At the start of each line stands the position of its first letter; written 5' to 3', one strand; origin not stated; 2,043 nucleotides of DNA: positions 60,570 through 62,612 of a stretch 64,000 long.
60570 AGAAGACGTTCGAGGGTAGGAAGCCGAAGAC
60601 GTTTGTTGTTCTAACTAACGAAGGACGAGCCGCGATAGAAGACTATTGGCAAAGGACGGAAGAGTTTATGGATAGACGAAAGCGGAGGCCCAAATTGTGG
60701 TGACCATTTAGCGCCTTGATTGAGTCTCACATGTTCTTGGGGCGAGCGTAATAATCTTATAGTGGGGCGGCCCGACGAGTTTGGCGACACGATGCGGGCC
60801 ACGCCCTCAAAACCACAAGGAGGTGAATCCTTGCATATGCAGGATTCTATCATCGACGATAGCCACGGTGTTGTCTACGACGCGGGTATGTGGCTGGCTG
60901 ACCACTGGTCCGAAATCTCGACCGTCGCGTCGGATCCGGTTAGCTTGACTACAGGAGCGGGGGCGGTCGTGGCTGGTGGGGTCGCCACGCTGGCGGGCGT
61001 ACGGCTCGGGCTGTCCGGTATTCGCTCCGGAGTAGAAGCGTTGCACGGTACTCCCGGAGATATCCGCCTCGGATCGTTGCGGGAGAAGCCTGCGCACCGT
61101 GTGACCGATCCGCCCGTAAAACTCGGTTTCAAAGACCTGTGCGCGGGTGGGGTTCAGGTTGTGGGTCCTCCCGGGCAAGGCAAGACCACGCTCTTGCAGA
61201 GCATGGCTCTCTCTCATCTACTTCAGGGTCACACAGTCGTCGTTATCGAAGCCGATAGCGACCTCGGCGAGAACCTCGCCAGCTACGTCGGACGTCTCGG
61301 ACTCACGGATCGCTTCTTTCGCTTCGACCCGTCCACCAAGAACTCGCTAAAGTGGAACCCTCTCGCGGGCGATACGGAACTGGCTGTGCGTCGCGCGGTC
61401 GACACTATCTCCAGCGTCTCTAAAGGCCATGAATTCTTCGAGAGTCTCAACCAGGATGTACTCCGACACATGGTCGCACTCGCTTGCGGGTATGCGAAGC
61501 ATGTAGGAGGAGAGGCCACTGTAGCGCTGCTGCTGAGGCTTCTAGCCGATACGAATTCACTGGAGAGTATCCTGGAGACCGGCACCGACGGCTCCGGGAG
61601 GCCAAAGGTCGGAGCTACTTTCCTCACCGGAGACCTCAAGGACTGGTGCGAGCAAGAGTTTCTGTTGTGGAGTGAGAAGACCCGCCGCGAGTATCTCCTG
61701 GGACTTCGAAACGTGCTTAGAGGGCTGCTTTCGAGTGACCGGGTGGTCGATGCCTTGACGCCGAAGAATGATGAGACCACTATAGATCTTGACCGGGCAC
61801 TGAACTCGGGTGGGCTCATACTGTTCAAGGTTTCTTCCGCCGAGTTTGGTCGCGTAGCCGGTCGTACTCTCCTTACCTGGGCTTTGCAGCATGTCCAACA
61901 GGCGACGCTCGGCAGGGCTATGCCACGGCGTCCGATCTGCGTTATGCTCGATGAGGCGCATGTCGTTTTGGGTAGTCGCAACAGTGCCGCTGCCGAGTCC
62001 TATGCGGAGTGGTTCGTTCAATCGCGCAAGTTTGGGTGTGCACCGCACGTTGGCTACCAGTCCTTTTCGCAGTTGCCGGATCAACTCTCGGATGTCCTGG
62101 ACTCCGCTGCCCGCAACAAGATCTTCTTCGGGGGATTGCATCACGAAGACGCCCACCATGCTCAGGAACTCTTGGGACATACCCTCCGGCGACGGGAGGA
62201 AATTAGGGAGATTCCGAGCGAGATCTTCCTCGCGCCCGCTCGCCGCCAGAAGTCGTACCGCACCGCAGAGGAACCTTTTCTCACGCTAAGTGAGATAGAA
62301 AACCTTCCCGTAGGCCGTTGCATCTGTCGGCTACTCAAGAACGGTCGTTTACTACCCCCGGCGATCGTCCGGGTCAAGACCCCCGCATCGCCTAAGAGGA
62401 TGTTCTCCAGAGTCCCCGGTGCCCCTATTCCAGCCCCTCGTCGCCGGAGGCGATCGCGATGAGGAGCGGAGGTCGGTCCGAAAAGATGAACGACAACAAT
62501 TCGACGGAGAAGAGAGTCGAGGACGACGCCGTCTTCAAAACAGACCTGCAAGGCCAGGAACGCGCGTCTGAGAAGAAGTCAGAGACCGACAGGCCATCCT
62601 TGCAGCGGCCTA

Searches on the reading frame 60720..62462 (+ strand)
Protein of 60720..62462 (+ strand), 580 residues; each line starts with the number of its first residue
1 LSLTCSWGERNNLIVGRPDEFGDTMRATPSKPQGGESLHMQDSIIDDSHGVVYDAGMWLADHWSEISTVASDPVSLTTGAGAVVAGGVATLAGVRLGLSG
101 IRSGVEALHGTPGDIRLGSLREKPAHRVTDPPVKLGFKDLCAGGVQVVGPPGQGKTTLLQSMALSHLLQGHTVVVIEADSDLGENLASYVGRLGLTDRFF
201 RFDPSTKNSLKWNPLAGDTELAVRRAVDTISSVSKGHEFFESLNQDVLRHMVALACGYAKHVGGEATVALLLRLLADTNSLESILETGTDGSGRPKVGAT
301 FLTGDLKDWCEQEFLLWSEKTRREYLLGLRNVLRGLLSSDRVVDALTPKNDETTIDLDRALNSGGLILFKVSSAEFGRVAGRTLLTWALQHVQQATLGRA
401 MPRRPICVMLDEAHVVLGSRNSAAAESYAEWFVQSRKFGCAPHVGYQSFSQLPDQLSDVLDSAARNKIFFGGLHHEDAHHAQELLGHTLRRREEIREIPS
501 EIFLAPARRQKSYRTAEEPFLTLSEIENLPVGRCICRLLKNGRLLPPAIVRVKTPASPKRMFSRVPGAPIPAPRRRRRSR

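Call 17: search_protein_families(library=pfam, proteins=[window:60720-62462:+], max_evalue=0.001)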
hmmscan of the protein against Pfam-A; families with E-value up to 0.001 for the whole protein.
window:60720-62462:+ (580 aa): 3 families
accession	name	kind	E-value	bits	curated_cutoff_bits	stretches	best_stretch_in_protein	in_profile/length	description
PF10412.15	TrwB_AAD_bind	-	4.2e-06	26.3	20.5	0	430-541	264-378/387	Type IV secretion-system coupling protein DNA-binding domain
PF13191.12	AAA_16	-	0.00012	23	32.6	0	143-182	25-62/167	AAA ATPase domain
PF13401.12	AAA_22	-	0.00023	21.9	27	0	146-180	9-43/130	AAA domain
